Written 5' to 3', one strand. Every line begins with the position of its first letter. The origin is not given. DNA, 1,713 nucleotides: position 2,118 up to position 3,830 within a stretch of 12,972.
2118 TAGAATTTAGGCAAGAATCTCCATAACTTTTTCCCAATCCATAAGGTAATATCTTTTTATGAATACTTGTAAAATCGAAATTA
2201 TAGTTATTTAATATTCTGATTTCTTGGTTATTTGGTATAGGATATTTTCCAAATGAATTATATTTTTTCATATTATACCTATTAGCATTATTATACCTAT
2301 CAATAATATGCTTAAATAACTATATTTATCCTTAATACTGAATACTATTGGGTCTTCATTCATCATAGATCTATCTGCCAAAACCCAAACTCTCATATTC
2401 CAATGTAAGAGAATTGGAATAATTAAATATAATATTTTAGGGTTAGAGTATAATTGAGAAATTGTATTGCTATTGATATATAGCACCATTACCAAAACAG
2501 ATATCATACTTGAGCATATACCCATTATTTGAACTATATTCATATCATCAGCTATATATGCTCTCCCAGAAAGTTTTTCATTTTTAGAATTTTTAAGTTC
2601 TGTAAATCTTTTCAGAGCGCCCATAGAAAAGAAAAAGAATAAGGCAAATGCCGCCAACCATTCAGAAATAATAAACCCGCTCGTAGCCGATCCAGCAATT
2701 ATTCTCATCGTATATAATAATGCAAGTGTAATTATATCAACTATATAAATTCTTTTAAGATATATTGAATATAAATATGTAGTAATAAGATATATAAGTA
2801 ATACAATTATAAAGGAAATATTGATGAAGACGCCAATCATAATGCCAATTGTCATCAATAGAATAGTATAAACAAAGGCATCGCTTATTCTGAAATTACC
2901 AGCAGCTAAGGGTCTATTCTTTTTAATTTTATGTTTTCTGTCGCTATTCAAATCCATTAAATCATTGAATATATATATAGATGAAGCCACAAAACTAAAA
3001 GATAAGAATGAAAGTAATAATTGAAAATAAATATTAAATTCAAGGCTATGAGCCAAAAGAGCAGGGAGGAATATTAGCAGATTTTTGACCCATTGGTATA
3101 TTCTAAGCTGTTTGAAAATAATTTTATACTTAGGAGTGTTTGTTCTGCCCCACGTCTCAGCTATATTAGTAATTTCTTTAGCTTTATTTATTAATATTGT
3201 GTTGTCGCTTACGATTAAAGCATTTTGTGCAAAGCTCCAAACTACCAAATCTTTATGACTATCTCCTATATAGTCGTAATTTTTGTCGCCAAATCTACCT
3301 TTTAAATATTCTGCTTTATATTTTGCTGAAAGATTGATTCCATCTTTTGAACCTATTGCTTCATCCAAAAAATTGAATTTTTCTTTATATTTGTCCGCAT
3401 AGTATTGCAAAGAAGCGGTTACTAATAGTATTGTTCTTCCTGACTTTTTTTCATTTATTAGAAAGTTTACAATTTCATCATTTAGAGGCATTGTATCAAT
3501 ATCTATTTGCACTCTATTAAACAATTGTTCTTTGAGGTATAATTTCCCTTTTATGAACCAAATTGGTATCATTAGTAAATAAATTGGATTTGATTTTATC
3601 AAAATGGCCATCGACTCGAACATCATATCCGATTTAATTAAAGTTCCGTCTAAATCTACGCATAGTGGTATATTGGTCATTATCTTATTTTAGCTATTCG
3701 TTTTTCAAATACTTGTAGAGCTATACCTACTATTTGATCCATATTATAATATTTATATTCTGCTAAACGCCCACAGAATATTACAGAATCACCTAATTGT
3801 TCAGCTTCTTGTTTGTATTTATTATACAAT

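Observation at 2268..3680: HAD phosphatase fused to the DPPR-synthase-like UbiA prenyltransferase, so two consecutive pathway steps sit on one polypeptide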

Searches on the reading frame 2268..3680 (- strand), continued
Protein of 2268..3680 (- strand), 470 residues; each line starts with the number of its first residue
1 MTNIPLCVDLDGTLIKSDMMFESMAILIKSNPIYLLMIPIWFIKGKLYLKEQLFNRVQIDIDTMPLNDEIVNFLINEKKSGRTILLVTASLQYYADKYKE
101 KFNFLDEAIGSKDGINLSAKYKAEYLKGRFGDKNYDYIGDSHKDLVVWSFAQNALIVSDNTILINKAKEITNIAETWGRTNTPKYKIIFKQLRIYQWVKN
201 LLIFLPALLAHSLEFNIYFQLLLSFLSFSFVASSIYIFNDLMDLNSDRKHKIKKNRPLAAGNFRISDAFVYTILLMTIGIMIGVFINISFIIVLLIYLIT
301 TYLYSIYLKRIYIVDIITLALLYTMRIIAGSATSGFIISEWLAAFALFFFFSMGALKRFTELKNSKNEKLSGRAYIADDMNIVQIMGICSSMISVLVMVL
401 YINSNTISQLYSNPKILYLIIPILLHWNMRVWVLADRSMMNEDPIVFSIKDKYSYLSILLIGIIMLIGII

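Call 45: search_protein_families(library=pfam, proteins=[L076:9992-11395:+, L076:11396-11734:+, L076:11739-13346:+], max_evalue=0.01)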
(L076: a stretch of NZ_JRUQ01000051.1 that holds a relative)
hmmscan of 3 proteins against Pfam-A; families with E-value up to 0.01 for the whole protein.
L076:9992-11395:+ (467 aa): 3 families
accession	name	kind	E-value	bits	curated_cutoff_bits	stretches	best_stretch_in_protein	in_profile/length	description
PF01040.23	UbiA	-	4.2e-27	95.5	34.2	1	214-443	20-244/250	UbiA prenyltransferase family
PF12710.13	HAD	-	7.1e-07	30.3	27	1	8-110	4-130/189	haloacid dehalogenase-like hydrolase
PF00702.32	Hydrolase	-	0.0051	17.7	26.4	0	67-113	101-150/191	haloacid dehalogenase-like hydrolase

L076:11396-11734:+ (112 aa): 3 families
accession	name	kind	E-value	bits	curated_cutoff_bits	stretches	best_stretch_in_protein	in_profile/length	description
PF00892.27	EamA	-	5.6e-09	36.8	28.2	1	9-110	34-134/135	EamA-like transporter family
PF00893.25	Multi_Drug_Res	-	5.9e-06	27.2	23.7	1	5-99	2-90/93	Small Multidrug Resistance protein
PF10639.15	TMEM234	-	5.1e-05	23.8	30.1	1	51-109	53-112/113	Putative transmembrane family 234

L076:11739-13346:+ (535 aa): 0 families

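Call 48: search_protein_families(library=pfam, proteins=[L041:3530-4519:+, L041:4650-5441:+, L041:5556-7070:+, L041:7080-7424:+, L041:7448-8863:+, L041:12722-13462:+, L041:13459-15606:-, L041:15734-17098:-, L041:17104-19152:-, L041:19225-20709:-], max_evalue=0.001)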
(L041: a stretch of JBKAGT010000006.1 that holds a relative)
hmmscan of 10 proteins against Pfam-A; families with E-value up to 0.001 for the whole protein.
L041:3530-4519:+ (329 aa): 0 families

L041:4650-5441:+ (263 aa): 1 family
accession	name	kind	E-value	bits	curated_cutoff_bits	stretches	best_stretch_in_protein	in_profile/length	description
PF03330.24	DPBB_1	-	1e-21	77.4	28.8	1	79-158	3-74/83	Lytic transglycolase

L041:5556-7070:+ (504 aa): 20 families
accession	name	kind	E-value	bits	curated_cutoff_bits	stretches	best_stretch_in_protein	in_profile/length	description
PF14559.12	TPR_19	-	3.2e-21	75.9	25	2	282-342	2-62/68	Tetratricopeptide repeat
PF13432.12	TPR_16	-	2.6e-19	69.8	32.7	2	312-371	4-63/65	Tetratricopeptide repeat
PF13431.12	TPR_17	-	5e-16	58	24.4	1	328-359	2-33/34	Tetratricopeptide repeat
PF13428.12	TPR_14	-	5.3e-16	58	23.5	1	312-347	8-43/44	Tetratricopeptide repeat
PF07719.23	TPR_2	-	1.9e-14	53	27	1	341-371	3-33/34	Tetratricopeptide repeat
PF13414.12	TPR_11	-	1.2e-13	50.9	26.8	1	346-385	1-40/42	TPR repeat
PF12895.13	ANAPC3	-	3.4e-12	46.9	27.2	1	283-364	1-81/82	Anaphase-promoting complex, cyclosome, subunit 3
PF13181.12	TPR_8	-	2.5e-09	37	25.7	1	340-371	2-33/34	Tetratricopeptide repeat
PF14561.12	TPR_20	-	3.2e-09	37.4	25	0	322-373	5-56/90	Tetratricopeptide repeat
PF25064.1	ARM_TT21_5th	-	3.8e-09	37.3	27.8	1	28-95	5-72/117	TT21 fifth ARM repeats domain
PF23914.1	TPR_CcmH_CycH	-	1.4e-08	35.2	42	0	333-382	44-93/158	Cytochrome c-type biogenesis protein H TPR domain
PF13424.12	TPR_12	-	1.9e-08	34.8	30.1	1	343-392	7-57/77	Tetratricopeptide repeat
PF12569.14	NatA_aux_su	-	9e-08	31.9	33.3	1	311-379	10-77/515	N-terminal acetyltransferase A, auxiliary subunit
PF13371.12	TPR_9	-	1.2e-06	28.9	35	0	281-338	5-62/73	Tetratricopeptide repeat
PF14863.12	Alkyl_sulf_dimr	-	6.2e-06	27.1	26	0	275-322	73-120/139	Alkyl sulfatase dimerisation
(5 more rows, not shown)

L041:7080-7424:+ (114 aa): 1 family
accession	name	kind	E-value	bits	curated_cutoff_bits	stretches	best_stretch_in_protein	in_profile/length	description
PF11950.13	DUF3467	-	1.9e-31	108.4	25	1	3-91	3-91/92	Protein of unknown function (DUF3467)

L041:7448-8863:+ (471 aa): 2 families
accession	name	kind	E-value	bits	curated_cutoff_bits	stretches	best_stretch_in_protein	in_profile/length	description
PF01943.22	Polysacc_synt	-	2e-27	96.8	28.2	1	8-276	1-272/274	Polysaccharide biosynthesis protein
PF13440.11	Polysacc_synt_3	-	6.5e-10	39.2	23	1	40-325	9-292/293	Polysaccharide biosynthesis protein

L041:12722-13462:+ (246 aa): 3 families
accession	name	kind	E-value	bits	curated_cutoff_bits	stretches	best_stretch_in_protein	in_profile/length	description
PF00106.31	adh_short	-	1.3e-33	116.5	26.6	1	3-194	1-191/195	short chain dehydrogenase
PF13561.12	adh_short_C2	-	1.3e-23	84.3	27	1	9-195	1-186/236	Enoyl-(Acyl carrier protein) reductase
PF08659.16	KR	-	4.1e-06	27.3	22.6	1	7-185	5-178/180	KR domain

L041:13459-15606:- (715 aa): 2 families
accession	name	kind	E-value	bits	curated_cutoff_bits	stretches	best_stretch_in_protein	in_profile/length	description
PF02518.31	HATPase_c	-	1.7e-19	70.7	26.4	1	610-714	2-109/111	Histidine kinase-, DNA gyrase B-, and HSP90-like ATPase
PF13426.13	PAS_9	-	0.00017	22.2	27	1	401-502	3-103/103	PAS domain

L041:15734-17098:- (454 aa): 1 family
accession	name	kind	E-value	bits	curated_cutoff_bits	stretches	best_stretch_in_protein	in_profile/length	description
PF13101.12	DUF3945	-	0.00048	20.2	21.9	0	394-424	4-34/50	Protein of unknown function (DUF3945)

L041:17104-19152:- (682 aa): 7 families
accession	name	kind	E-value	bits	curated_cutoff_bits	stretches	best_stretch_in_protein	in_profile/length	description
PF01434.24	Peptidase_M41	-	1.4e-71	240.7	29.9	1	440-627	1-189/191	Peptidase family M41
PF00004.35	AAA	-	2.6e-46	157.8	21.2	1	227-359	1-130/131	ATPase family associated with various cellular activities (AAA)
PF17862.7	AAA_lid_3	-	4.2e-15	55.4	27.2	1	382-425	1-44/45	AAA+ lid domain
PF06480.20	FtsH_ext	-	3.1e-08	34.2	25.5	1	28-130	2-101/103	FtsH Extracellular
PF07728.20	AAA_5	-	3.2e-05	24.4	22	1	226-348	1-137/139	AAA domain (dynein-related subfamily)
PF06068.19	TIP49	-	7.1e-05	22.6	23.8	1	215-260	44-88/347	TIP49 P-loop domain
PF05496.18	RuvB_N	-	0.00015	22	27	0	224-293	33-94/159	Holliday junction DNA helicase RuvB P-loop domain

L041:19225-20709:- (494 aa): 1 family
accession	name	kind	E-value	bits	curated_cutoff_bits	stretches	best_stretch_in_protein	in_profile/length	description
PF01171.26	ATP_bind_3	-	4.6e-57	193.1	27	1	49-234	1-181/182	PP-loop family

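Call 49: search_protein_families(library=pfam, proteins=[L064:7274-8527:+, L064:8679-9920:-, L064:11365-12714:+, L064:12893-13930:-, L064:14406-14966:-, L064:14983-15702:-, L064:15711-16577:-, L064:16601-17479:-], max_evalue=0.001)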
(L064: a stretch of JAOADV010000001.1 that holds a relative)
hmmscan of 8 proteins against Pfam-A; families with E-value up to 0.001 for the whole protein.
L064:7274-8527:+ (417 aa): 9 families
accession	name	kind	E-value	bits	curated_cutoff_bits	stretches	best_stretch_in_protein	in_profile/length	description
PF07724.20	AAA_2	-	2.5e-31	109.4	27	1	114-310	3-166/166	AAA domain (Cdc48 subfamily)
PF00004.35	AAA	-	2.3e-14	54.4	21.2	1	117-220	1-95/131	ATPase family associated with various cellular activities (AAA)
PF06689.19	zf-C4_ClpX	-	6.8e-12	45.5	27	1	13-49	2-38/39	ClpX C4-type zinc finger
PF10431.15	ClpB_D2-small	-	7.2e-10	39.2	21.9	1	316-380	1-61/81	C-terminal, D2-small domain, of ClpB protein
PF07728.20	AAA_5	-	1.7e-06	28.5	22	1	116-193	1-80/139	AAA domain (dynein-related subfamily)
PF01078.27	Mg_chelatase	-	3.1e-05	23.9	20.3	1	115-139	23-47/207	Magnesium chelatase, subunit ChlI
PF05496.18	RuvB_N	-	0.00012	22.4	27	1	104-194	25-99/159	Holliday junction DNA helicase RuvB P-loop domain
PF13401.12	AAA_22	-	0.00013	22.7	27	0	113-147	4-41/130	AAA domain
PF00493.29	MCM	-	0.00023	20.8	23.3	1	106-195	49-137/224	MCM P-loop domain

L064:8679-9920:- (413 aa): 2 families
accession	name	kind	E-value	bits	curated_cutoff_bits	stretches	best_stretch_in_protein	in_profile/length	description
PF03051.21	Peptidase_C1_2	-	5.4e-15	55.6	22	2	155-408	142-420/438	Peptidase C1-like family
PF00112.29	Peptidase_C1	-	3.1e-07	31.1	20.7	0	91-126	20-56/220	Papain family cysteine protease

L064:11365-12714:+ (449 aa): 1 family
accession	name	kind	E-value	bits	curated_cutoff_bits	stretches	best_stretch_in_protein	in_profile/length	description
PF01565.28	FAD_binding_4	-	5e-20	72.1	26.4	1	52-161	28-138/139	FAD binding domain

L064:12893-13930:- (345 aa): 1 family
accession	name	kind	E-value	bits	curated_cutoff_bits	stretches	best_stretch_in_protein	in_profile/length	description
PF01758.21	SBF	-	3e-56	190.6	24.3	1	53-249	1-190/191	Sodium Bile acid symporter family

L064:14406-14966:- (186 aa): 1 family
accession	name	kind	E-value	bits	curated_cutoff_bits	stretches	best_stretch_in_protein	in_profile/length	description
PF01765.24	RRF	-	1.3e-65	220.7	29.7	1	21-183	1-163/164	Ribosome recycling factor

L064:14983-15702:- (239 aa): 1 family
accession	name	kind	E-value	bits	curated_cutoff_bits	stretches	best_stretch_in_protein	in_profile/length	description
PF00696.33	AA_kinase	-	2.8e-32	112.8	24.9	1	9-217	2-234/234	Amino acid kinase family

L064:15711-16577:- (288 aa): 2 families
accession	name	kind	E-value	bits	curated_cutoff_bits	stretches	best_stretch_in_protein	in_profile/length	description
PF00889.24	EF_TS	-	3e-63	213.5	27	1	73-287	1-204/204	Elongation factor TS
PF25025.1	EF-Ts_N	-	0.00024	21.5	33.2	1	7-43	15-52/60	Elongation factor Ts, mitochondrial, N-terminal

L064:16601-17479:- (292 aa): 1 family
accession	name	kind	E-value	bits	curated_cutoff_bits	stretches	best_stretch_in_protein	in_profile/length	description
PF00318.25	Ribosomal_S2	-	7.6e-92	306.9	26.1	1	10-225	1-216/216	Ribosomal protein S2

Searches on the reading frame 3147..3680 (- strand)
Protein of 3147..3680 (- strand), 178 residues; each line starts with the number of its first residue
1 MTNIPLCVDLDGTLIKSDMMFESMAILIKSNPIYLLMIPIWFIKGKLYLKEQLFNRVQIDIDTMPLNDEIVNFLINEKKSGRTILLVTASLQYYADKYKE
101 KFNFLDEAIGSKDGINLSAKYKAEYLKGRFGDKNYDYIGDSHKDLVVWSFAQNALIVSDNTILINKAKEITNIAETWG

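Call 38: find_homologous_proteins(query=A2, max_evalue=0.001)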
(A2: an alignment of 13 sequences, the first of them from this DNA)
Query A2 (13 sequences) (178 aa, profile of the alignment): 3677 proteins with E <= 0.001 among 8000 candidates; the best 120 are listed.
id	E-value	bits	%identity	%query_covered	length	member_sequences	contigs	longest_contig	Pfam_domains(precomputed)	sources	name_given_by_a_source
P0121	3.7e-72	260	39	98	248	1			PF12710.14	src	-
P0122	6.1e-72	259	42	96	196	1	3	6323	PF12710.14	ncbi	-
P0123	7.4e-71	256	40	98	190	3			PF12710.14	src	-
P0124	1.5e-70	255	38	98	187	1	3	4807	PF12710.14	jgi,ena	-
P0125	4.9e-70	253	35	98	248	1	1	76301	PF12710.14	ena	-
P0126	1.1e-69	252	41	94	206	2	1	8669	PF12710.14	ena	-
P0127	1.2e-69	252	35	99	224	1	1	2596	PF12710.14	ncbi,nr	ncbi:MAG TPA: haloacid dehalogenase-like hydrolase, partial [Verrucomicrobiae bacterium]|nr:haloacid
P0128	2.5e-68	247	34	98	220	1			PF12710.14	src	-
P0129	2.8e-68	247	37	97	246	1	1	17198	PF00702.33,PF12710.14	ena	-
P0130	4.1e-68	247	36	98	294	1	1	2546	PF01040.24,PF12710.14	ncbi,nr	ncbi:MAG TPA: UbiA family prenyltransferase, partial [Candidatus Acidoferrum sp.]|nr:UbiA family pre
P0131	6.2e-68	246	41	87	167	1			PF12710.14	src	-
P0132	1.5e-67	245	35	98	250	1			PF12710.14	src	-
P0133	1.2e-66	242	35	98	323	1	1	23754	PF00702.33,PF12710.14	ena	-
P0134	1.4e-66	242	40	97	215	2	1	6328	PF12710.14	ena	-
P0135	1.5e-66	241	34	98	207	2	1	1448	PF12710.14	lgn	-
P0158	1.7e-64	235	38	97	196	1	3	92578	PF00702.33,PF12710.14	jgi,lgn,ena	-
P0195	3.0e-63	231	35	97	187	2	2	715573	PF12710.14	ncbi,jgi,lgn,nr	ncbi:MAG TPA: haloacid dehalogenase-like hydrolase [Verrucomicrobiae bacterium]|jgi:phosphoserine ph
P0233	3.7e-62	227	41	96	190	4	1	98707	PF12710.14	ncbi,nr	ncbi:MAG: hypothetical protein NPIRA01_05880 [Nitrospirales bacterium]|nr:MAG: hypothetical protein 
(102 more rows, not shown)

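Call 39: find_encoding_contigs(protein=P0195, flank=6000, max_places=1)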
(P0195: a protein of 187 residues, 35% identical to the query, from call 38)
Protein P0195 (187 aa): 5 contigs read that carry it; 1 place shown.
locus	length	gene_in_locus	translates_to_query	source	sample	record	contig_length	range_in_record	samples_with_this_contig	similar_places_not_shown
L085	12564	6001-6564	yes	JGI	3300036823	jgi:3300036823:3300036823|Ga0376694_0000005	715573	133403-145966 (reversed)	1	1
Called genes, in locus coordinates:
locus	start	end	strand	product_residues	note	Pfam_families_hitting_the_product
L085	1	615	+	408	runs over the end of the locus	PF06792:UPF0261, PF23189:UPF0261_C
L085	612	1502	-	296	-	PF09370:PEP_hydrolase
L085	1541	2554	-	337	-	PF04371:PAD_porph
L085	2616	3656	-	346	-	PF00248:Aldo_ket_red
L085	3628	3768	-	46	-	-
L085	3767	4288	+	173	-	PF00210:Ferritin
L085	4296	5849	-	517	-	-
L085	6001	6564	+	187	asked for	PF12710:HAD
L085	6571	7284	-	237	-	PF06283:ThuA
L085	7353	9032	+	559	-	PF20154:LNT_N, PF00795:CN_hydrolase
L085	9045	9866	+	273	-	PF00483:NTP_transferase, PF12804:NTP_transf_3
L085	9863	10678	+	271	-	-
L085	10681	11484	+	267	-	-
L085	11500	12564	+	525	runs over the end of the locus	-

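Call 40: find_encoding_contigs(protein=P0233, flank=6000, max_places=1)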
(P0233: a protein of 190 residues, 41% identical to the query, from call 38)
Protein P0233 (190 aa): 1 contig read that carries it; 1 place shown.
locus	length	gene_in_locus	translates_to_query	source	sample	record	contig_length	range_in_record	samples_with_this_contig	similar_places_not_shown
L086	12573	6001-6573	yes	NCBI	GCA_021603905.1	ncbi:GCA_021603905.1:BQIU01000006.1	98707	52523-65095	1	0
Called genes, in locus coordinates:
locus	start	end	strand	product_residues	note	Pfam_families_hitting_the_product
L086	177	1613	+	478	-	PF13727:CoA_binding_3, PF02397:Bac_transf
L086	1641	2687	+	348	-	PF01370:Epimerase, PF04321:RmlD_sub_bind (weak), PF16363:GDP_Man_Dehyd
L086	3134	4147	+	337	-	PF04321:RmlD_sub_bind (faint), PF01370:Epimerase, PF16363:GDP_Man_Dehyd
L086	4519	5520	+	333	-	PF01040:UbiA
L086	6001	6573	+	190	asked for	PF12710:HAD (faint)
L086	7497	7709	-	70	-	-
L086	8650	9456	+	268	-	PF03808:Glyco_tran_WecG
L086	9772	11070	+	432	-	-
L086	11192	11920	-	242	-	-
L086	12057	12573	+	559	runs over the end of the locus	PF13229:Beta_helix (weak), PF05048:NosD, PF13229:Beta_helix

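Call 41: find_encoding_contigs(protein=P0158, flank=6000, max_places=1)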
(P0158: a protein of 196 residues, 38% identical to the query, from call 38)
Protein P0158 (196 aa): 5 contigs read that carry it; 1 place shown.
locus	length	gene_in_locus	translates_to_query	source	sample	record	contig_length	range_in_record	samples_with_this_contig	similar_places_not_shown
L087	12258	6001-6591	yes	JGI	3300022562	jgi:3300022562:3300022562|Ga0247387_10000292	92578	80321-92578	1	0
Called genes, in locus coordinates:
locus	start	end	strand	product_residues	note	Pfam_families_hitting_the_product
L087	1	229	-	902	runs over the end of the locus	PF17132:Glyco_hydro_106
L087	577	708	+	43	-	-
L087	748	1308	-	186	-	PF01765:RRF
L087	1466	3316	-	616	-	PF22645:GKRP_SIS_N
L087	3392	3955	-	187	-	-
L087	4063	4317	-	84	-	-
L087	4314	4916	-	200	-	PF02834:LigT_PEase, PF13563:2_5_RNA_ligase2 (weak), PF02834:LigT_PEase (weak)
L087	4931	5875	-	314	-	PF00248:Aldo_ket_red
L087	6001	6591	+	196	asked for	PF00702:Hydrolase (faint), PF12710:HAD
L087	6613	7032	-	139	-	-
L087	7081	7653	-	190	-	PF06175:MiaE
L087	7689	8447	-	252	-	PF03740:PdxJ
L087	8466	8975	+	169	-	PF04892:VanZ-LLP1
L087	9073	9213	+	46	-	-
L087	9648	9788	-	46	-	-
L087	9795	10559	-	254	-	PF07963:N_methyl (weak)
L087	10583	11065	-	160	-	-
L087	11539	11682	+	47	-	-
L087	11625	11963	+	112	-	PF13344:Hydrolase_6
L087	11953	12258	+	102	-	?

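Call 56: search_solved_structures(query=A2, max_evalue=1, show_alignments=1)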
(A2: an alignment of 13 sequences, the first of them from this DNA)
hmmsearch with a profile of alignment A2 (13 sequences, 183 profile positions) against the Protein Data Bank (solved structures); distinct sequences matched with E-value up to 1: 11.
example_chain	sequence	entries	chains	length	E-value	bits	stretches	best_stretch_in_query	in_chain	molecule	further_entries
2ah5_A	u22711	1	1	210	0.0054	19.6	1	75-150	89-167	COG0546: Predicted phosphatases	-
7mcd_A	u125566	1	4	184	0.2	14.5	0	133-179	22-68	AI-designed TIM-barrel F15C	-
4uw9_A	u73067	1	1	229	0.22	14.3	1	52-145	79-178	BETA-PHOSPHOGLUCOMUTASE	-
5bvl_A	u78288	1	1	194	0.33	13.8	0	67-107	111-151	designed TIM barrel sTIM11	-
5lil_A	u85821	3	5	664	0.35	13.7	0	73-136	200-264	Macrolide export ATP-binding/permease protein MacB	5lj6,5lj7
2hsz_A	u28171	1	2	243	0.39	13.6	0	77-161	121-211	novel predicted phosphatase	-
1xpj_A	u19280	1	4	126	0.42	13.4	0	72-101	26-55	hypothetical protein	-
6yqy_A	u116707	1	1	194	0.47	13.3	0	136-167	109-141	de novo designed TIM barrel sTIM11noCys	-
7oct_A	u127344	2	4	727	0.78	12.6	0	64-115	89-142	HAD hydrolase, family IA, variant 3 | Mannitol-1-phosphate dehydrogenase/phosphatase MtlD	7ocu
7ocn_A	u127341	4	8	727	0.78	12.6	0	64-115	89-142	HAD hydrolase, family IA, variant 3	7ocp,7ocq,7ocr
1t9z_A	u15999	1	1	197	0.92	12.3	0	4-22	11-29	Carboxy-terminal domain RNA polymerase II polypeptide A small phosphatase 1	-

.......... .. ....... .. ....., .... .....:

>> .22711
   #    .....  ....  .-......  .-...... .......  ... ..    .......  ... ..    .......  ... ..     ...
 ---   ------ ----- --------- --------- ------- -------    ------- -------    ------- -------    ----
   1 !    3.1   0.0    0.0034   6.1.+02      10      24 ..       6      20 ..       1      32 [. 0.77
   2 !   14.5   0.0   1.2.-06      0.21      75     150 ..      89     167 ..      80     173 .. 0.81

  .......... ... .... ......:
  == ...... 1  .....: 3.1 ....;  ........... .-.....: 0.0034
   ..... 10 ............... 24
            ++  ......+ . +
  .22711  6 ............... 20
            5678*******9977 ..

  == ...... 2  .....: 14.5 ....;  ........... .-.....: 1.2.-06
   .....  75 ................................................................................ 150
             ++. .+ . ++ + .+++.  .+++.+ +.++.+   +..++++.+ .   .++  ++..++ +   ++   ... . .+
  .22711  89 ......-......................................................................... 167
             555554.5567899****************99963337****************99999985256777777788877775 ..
